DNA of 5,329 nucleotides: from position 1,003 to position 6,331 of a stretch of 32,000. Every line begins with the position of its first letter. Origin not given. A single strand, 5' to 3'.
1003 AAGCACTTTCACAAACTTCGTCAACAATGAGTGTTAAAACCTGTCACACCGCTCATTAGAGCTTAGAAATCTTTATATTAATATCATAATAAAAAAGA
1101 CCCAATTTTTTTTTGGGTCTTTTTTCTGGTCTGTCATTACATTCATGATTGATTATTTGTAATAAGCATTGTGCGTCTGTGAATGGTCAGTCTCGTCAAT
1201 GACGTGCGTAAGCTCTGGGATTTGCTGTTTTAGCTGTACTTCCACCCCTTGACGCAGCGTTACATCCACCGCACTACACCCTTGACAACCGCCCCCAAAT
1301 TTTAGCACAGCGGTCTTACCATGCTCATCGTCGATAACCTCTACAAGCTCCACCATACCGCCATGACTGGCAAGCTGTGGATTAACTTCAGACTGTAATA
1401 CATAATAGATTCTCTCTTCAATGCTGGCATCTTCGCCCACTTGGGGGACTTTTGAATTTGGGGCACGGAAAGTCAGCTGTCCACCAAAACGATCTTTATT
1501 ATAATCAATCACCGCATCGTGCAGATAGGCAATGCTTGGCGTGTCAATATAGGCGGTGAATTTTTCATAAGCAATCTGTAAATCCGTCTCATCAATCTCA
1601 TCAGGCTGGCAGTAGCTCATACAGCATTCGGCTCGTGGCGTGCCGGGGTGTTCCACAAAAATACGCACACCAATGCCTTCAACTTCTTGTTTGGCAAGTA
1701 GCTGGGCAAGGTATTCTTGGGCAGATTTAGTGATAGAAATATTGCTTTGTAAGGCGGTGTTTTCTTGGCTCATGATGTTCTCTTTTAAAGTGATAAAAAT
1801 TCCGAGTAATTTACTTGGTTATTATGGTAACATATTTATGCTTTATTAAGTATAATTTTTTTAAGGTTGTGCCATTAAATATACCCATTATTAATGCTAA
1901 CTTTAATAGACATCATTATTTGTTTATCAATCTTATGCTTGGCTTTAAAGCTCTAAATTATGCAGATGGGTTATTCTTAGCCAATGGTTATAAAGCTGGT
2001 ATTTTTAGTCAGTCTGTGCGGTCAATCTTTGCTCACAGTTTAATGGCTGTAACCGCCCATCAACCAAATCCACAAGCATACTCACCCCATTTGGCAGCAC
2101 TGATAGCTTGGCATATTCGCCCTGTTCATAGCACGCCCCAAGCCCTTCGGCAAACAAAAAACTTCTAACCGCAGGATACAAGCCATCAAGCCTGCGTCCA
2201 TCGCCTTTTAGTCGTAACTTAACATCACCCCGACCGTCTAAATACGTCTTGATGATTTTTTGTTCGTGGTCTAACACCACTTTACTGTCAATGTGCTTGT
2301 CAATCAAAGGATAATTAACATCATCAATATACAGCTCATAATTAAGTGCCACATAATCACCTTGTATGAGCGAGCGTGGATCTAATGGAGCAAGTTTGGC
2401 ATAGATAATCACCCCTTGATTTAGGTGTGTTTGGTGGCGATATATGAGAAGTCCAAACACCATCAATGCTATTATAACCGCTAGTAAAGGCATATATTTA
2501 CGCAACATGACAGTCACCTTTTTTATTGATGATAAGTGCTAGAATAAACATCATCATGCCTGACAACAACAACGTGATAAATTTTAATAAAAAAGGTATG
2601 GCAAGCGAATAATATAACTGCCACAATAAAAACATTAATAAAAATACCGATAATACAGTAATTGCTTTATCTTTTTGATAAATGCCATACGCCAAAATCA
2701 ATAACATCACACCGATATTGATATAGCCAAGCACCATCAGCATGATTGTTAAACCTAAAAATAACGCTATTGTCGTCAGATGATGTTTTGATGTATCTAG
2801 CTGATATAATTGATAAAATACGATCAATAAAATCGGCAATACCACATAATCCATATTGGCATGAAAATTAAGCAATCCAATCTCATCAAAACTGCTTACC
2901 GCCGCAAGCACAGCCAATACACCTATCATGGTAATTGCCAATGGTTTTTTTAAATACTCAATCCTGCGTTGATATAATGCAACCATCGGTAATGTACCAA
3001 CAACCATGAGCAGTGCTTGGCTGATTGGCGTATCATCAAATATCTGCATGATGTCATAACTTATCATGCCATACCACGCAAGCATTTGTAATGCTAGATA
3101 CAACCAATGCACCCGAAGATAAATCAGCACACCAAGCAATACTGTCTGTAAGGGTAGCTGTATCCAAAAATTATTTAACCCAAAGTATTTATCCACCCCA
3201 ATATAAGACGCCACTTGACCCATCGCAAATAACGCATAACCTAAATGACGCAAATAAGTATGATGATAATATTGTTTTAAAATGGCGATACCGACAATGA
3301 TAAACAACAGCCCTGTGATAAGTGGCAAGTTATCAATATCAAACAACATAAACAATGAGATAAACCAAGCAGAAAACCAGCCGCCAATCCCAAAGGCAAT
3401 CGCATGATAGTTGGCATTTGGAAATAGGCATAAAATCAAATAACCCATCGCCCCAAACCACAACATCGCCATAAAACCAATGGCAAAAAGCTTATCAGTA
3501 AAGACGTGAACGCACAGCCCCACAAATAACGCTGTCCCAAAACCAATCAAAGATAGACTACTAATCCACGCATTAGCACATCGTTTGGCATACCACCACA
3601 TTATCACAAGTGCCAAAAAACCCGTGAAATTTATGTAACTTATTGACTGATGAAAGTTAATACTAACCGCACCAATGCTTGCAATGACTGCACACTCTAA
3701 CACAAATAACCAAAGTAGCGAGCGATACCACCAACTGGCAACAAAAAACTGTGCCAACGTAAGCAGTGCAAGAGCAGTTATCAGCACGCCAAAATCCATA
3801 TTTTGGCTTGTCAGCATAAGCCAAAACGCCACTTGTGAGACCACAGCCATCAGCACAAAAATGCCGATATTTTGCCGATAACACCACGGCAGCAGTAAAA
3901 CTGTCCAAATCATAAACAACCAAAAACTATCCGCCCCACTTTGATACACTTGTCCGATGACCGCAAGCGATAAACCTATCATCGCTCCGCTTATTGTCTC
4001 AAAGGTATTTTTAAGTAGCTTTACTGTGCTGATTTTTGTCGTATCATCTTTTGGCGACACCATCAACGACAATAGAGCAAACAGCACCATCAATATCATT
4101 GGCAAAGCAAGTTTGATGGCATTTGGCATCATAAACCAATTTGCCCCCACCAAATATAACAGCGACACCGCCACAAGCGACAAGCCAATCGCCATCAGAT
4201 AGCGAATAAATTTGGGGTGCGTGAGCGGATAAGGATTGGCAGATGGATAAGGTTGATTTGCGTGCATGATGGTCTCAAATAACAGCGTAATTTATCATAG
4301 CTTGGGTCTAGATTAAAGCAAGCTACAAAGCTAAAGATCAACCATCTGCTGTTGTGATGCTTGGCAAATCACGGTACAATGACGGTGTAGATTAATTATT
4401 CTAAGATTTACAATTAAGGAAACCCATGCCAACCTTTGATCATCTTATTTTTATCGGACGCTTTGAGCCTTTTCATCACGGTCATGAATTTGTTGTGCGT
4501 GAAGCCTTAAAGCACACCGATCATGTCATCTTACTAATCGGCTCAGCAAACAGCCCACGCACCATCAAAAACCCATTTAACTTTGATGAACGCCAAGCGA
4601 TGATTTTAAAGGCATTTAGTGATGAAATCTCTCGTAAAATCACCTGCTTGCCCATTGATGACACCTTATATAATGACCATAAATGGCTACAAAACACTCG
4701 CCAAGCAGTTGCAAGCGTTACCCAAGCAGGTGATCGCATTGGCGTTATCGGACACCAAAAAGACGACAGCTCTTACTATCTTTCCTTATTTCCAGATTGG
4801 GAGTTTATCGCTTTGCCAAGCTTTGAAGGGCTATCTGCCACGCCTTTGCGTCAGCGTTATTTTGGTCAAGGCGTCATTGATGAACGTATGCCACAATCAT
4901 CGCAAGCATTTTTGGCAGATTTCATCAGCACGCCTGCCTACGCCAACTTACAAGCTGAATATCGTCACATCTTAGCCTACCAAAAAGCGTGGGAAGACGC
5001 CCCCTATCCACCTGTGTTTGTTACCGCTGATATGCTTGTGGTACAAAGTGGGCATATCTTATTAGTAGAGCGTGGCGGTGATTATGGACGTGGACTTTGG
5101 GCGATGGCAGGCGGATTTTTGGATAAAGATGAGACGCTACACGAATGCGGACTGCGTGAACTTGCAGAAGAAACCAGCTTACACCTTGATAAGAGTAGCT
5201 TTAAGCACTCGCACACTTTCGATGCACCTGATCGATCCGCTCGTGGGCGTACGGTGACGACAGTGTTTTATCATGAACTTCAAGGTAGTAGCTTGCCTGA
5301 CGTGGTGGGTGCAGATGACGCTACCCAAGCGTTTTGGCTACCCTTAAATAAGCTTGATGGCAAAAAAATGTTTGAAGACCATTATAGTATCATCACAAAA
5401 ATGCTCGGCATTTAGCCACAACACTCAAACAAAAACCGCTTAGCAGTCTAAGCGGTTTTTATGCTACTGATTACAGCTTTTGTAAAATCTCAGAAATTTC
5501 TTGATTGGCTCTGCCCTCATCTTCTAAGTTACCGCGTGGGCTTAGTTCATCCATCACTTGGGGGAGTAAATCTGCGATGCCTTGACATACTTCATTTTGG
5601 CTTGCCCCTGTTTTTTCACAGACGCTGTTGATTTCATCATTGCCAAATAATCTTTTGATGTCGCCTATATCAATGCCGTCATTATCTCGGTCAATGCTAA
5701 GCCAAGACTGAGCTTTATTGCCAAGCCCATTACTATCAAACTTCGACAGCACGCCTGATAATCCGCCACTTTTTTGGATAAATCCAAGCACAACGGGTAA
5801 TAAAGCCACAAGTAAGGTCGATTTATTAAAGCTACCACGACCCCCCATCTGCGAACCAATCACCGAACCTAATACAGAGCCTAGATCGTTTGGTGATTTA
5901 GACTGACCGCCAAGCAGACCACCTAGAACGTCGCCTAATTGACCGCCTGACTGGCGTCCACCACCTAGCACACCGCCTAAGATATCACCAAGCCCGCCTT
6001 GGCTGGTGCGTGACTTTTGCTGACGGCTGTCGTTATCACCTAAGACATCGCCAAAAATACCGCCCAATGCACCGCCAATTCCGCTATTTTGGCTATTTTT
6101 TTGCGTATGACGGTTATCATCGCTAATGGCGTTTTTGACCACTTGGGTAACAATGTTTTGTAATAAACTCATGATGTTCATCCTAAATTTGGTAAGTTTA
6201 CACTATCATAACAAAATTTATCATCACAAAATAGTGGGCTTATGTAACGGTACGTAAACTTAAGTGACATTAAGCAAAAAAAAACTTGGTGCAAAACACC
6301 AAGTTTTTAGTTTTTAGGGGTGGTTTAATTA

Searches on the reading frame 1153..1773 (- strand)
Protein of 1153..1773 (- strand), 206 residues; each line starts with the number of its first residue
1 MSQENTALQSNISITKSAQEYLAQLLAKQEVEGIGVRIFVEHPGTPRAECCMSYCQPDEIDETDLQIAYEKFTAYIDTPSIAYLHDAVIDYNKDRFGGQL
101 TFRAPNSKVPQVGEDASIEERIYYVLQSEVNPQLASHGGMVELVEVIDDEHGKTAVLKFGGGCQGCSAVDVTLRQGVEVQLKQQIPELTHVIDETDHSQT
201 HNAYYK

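Call 97: search_protein_families(library=pfam, max_evalue=0.00001, proteins=[window:1153-1773:-])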
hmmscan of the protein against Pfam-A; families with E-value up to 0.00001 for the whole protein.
window:1153-1773:- (206 aa): 2 families
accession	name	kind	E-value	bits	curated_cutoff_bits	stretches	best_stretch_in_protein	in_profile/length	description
PF01106.22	NifU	-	2.1e-18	66.7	27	1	124-192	3-67/67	NifU-like domain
PF01521.26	Fe-S_biosyn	-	6e-11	43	26.3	1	11-107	2-102/110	Iron-sulphur cluster biosynthesis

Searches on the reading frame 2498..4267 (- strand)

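Call 97: search_protein_families(library=pfam, max_evalue=0.00001, proteins=[window:2498-4267:-])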
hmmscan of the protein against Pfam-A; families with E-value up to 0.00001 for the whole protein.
window:2498-4267:- (589 aa): 2 families
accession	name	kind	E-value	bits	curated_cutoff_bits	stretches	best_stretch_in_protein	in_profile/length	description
PF09925.14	DUF2157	-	5.2e-18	65.6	32.4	1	16-130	30-138/146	Predicted membrane protein (DUF2157)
PF14351.11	DUF4401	-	3.8e-13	50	30.4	1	290-582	6-306/307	Domain of unknown function (DUF4401)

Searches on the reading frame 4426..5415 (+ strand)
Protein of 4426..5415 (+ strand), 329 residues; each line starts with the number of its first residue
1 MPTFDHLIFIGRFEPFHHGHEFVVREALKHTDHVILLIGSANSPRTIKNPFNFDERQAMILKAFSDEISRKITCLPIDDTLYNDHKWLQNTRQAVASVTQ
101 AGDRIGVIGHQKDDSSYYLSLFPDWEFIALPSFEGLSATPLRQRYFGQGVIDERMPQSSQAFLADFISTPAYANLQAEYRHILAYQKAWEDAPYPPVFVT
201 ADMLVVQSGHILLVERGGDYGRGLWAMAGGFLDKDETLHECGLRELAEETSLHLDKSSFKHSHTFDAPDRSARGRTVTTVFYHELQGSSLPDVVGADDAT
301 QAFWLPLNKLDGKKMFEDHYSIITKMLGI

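Call 97: search_protein_families(library=pfam, max_evalue=0.00001, proteins=[window:4426-5415:+])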
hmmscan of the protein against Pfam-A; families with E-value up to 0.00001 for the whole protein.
window:4426-5415:+ (329 aa): 2 families
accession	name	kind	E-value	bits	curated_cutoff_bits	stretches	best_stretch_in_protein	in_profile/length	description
PF00293.34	NUDIX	-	4.9e-16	59.4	21.1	1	201-323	6-131/134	NUDIX domain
PF01467.32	CTP_transf_like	-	1.8e-11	44.8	21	1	8-63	1-57/133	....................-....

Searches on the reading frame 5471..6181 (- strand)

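Call 97: search_protein_families(library=pfam, max_evalue=0.00001, proteins=[window:5471-6181:-])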
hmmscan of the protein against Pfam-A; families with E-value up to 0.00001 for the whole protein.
window:5471-6181:- (236 aa): 1 family
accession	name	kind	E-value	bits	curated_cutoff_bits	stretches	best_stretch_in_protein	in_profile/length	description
PF20159.5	YidB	-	4.2e-21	76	24.3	1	58-221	18-131/132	YidB-like protein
